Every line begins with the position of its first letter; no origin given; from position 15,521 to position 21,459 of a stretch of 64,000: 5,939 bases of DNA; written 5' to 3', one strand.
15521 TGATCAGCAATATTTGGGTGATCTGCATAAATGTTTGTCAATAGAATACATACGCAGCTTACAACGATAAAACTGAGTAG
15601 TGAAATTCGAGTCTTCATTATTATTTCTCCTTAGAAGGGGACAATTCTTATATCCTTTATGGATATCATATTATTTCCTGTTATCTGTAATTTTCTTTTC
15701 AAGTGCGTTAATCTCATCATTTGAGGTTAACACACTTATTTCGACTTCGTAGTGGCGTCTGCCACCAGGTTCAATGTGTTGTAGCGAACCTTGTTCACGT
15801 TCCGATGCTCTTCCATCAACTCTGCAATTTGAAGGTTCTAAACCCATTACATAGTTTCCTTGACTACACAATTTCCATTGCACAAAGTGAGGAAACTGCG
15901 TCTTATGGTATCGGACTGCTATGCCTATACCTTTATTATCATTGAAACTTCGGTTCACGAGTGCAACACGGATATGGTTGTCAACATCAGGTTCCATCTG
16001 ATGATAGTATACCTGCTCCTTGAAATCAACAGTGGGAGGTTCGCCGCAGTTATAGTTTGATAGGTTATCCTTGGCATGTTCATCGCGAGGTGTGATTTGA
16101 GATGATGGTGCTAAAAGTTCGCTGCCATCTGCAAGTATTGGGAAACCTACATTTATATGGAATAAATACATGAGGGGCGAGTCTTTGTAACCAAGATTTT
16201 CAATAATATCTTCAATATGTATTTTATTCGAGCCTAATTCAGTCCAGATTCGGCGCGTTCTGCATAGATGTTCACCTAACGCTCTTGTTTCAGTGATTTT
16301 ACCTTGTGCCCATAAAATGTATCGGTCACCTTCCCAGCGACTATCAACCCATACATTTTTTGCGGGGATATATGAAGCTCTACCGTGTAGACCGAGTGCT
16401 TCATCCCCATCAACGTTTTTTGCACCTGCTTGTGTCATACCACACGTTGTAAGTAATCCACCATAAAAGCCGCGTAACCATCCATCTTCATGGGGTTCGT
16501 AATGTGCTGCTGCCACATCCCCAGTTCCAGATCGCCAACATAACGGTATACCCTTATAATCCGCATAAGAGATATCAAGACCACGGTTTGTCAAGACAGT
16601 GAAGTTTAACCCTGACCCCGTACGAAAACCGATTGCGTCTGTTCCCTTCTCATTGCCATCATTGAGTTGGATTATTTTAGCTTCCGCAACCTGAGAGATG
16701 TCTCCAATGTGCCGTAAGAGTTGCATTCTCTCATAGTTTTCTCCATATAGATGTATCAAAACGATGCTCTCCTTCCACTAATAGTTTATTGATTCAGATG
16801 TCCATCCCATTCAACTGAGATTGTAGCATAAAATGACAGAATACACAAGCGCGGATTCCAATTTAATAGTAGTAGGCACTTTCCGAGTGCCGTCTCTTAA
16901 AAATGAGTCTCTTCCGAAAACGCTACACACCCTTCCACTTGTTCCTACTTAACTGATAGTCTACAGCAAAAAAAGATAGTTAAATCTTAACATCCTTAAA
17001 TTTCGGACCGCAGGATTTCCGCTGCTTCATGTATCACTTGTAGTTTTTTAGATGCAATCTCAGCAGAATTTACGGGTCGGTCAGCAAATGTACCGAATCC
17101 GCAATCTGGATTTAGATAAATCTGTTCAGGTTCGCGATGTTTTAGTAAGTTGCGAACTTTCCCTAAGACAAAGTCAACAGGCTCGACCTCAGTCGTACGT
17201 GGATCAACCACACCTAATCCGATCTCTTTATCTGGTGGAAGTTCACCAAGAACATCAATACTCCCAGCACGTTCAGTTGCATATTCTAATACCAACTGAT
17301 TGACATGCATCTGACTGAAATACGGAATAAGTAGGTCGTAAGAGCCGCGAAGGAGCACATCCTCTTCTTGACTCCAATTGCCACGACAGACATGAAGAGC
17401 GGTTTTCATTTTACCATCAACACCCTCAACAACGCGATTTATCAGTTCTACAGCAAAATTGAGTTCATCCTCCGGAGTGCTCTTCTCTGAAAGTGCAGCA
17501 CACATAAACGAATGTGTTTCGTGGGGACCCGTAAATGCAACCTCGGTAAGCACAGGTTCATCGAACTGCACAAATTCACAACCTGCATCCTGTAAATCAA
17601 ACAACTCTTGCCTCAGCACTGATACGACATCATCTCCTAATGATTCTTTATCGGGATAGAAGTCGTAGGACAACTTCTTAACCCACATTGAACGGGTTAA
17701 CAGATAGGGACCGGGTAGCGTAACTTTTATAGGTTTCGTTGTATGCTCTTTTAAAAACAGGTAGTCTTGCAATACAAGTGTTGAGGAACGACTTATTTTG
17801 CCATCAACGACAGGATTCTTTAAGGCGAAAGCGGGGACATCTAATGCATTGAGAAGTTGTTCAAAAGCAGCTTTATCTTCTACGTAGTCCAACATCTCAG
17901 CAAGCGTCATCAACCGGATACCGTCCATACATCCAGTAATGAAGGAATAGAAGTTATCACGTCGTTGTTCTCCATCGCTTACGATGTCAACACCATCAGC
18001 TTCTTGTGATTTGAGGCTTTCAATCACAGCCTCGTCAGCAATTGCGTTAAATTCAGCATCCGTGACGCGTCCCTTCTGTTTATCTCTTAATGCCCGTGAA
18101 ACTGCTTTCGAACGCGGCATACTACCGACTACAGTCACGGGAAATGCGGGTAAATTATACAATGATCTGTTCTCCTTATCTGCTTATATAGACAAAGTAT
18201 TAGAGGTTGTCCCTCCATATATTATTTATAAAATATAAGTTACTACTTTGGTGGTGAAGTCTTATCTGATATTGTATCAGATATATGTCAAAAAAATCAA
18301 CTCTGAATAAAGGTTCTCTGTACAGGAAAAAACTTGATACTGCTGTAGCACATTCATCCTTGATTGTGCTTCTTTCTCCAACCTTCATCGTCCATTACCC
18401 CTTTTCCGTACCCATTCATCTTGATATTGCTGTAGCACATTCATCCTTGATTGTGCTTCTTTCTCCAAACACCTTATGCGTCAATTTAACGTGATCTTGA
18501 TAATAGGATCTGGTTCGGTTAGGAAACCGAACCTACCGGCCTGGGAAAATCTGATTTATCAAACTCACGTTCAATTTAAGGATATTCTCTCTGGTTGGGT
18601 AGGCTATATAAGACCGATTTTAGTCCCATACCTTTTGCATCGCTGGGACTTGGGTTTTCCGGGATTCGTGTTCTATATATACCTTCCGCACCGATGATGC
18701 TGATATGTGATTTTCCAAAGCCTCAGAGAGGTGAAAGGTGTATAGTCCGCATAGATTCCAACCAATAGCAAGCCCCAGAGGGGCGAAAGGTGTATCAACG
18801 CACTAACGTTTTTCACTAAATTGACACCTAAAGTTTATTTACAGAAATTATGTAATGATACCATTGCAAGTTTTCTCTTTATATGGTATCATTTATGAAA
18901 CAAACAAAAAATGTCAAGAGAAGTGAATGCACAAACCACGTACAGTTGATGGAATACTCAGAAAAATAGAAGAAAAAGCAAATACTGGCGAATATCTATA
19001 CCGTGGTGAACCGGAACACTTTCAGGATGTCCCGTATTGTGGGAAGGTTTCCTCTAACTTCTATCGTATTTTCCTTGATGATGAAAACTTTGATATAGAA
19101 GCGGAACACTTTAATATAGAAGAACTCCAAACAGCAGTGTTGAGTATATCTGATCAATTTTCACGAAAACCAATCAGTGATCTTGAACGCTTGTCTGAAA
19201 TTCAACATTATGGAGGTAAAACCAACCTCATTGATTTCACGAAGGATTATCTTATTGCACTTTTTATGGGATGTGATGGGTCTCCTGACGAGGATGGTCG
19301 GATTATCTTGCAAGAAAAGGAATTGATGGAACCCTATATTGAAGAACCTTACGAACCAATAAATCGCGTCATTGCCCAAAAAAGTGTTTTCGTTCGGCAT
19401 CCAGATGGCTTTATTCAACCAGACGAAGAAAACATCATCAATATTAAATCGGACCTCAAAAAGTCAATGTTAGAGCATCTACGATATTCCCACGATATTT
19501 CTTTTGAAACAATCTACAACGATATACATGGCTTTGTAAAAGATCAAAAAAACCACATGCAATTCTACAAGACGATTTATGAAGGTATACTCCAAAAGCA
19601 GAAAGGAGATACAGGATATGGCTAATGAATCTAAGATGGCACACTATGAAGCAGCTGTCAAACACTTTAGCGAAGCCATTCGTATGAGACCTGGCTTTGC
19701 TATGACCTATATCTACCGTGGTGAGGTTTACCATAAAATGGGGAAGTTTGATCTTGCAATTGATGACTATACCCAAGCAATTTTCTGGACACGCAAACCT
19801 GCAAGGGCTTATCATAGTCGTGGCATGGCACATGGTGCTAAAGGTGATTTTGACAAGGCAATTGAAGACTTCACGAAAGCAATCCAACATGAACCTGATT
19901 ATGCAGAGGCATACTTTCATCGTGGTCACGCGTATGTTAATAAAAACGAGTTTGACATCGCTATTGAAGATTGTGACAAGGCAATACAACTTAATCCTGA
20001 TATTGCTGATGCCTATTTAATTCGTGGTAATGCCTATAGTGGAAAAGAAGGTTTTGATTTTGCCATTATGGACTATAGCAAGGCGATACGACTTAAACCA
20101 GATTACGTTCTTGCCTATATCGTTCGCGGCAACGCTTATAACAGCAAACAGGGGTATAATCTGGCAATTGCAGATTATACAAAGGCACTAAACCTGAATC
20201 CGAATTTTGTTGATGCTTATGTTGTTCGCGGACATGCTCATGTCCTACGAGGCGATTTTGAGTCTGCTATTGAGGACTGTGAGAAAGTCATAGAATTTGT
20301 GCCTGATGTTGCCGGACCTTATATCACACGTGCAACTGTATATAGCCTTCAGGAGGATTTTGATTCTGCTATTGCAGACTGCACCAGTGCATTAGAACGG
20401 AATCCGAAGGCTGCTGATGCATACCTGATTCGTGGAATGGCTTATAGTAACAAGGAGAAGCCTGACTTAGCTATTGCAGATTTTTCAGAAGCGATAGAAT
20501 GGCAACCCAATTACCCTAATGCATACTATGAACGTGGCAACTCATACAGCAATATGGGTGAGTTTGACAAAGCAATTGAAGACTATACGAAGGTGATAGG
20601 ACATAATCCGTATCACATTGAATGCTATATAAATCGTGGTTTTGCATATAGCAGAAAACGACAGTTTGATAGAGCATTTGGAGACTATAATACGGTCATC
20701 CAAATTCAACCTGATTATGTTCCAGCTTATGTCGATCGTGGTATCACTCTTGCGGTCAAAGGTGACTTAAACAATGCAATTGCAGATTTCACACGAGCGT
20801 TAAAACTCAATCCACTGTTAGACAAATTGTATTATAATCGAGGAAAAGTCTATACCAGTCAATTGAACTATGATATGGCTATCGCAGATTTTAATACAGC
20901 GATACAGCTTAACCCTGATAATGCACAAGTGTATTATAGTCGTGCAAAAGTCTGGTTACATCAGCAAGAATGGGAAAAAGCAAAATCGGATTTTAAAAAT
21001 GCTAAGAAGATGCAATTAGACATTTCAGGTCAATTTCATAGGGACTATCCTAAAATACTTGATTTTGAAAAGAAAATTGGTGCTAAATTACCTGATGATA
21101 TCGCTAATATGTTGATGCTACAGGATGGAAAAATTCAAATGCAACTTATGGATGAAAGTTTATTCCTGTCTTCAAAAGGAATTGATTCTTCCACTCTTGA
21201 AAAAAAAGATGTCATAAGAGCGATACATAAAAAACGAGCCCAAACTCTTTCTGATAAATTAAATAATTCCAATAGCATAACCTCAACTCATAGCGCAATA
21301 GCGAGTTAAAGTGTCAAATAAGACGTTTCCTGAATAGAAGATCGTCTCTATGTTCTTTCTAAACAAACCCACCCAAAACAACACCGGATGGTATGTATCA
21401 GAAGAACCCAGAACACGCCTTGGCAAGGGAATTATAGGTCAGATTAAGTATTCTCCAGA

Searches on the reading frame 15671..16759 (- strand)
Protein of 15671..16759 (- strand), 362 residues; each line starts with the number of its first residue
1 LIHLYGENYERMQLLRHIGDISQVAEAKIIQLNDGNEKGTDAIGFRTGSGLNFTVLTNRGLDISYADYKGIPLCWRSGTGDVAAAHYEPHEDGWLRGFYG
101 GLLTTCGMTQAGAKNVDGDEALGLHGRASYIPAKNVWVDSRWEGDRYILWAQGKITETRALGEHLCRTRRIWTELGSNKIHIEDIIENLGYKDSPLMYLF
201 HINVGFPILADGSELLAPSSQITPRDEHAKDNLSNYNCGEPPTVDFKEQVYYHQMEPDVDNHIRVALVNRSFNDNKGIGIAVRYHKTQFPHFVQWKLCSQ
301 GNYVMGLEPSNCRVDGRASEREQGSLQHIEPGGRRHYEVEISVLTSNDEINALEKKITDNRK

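Call 60: search_protein_families(library=pfam, proteins=[window:15671-16759:-], max_evalue=0.00001)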
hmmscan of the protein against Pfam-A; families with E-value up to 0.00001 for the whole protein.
window:15671-16759:- (362 aa): 1 family
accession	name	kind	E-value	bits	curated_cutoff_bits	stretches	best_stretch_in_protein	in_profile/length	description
PF14486.12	DUF4432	-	1.2e-95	320.3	32.5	1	38-343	2-304/304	Domain of unknown function (DUF4432)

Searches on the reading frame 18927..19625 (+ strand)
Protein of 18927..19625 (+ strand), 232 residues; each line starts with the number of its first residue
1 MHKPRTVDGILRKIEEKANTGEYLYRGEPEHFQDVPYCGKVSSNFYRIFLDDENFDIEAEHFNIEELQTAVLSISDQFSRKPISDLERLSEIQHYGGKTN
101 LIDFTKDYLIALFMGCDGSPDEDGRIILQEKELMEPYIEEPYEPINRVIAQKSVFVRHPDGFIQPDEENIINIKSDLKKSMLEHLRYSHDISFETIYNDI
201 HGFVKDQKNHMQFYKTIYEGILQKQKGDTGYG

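Call 8: search_protein_families(library=pfam, proteins=[window:18927-19625:+], max_evalue=0.001)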
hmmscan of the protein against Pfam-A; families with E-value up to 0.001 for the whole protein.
window:18927-19625:+ (232 aa): 1 family
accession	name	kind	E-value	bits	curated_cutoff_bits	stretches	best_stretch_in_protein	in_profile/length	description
PF08867.16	FRG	-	9e-09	36.6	25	1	22-119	2-89/94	FRG domain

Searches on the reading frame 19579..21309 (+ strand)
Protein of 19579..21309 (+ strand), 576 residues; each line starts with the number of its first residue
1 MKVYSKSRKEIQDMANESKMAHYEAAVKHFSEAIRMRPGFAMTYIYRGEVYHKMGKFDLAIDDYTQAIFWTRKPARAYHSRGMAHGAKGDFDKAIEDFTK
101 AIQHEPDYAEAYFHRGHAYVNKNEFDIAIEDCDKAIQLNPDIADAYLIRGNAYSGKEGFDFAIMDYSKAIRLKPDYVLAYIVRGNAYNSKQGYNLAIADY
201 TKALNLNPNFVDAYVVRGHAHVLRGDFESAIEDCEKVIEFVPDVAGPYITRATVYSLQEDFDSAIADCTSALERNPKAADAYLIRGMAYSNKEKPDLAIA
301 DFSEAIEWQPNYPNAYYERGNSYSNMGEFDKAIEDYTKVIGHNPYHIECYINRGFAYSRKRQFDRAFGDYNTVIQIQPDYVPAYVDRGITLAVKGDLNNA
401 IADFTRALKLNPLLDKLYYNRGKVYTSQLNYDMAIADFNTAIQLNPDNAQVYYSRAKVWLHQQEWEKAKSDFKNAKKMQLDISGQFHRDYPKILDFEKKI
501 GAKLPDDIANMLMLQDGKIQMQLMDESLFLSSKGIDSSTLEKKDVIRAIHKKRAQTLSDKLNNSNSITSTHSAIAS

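Call 8: search_protein_families(library=pfam, proteins=[window:19579-21309:+], max_evalue=0.001)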
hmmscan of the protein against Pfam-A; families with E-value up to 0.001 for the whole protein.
window:19579-21309:+ (576 aa): 28 families (the best 25 are shown)
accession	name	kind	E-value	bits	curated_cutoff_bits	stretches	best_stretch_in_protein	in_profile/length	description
PF00515.34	TPR_1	-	7.5e-109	352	27.8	12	416-448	2-34/34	Tetratricopeptide repeat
PF07719.23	TPR_2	-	1.7e-80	259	27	5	75-108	1-34/34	Tetratricopeptide repeat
PF13414.12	TPR_11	-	2.4e-72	238.8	26.8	9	87-121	6-40/42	TPR repeat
PF13181.12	TPR_8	-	2.3e-70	227.3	25.7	5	109-141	1-33/34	Tetratricopeptide repeat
PF13431.12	TPR_17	-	5.3e-60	195.2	24.4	1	303-334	3-34/34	Tetratricopeptide repeat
PF13432.12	TPR_16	-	9.6e-45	151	32.7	3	81-141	3-63/65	Tetratricopeptide repeat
PF13371.12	TPR_9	-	2.9e-39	133.4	35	3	356-412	4-60/73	Tetratricopeptide repeat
PF14559.12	TPR_19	-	6.7e-31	106.9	25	1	87-141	3-57/68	Tetratricopeptide repeat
PF13428.12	TPR_14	-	6.1e-28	94.9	23.5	0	76-115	2-41/44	Tetratricopeptide repeat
PF13424.12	TPR_12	-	7.8e-28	96.9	30.1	1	41-102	3-72/77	Tetratricopeptide repeat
PF13174.12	TPR_6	-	1.3e-20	73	26.3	0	315-344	2-31/33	Tetratricopeptide repeat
PF25575.1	TPR_BSK1_C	-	1.5e-15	57.5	42.2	0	88-146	55-114/118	Serine/threonine-protein kinase BSK1-like, TPR repeats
PF25062.1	ARM_TT21_N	-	5e-15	56.3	40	0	248-364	103-219/222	Tetratricopeptide repeat protein 21 N-terminal ARM repeat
PF25063.1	ARM_TT21_C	-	1.1e-12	48.7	35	0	108-173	94-159/209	Tetratricopeptide repeat protein 21 C-terminal ARM domain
PF12569.14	NatA_aux_su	-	1.3e-12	47.9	33.3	0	423-479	200-256/515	N-terminal acetyltransferase A, auxiliary subunit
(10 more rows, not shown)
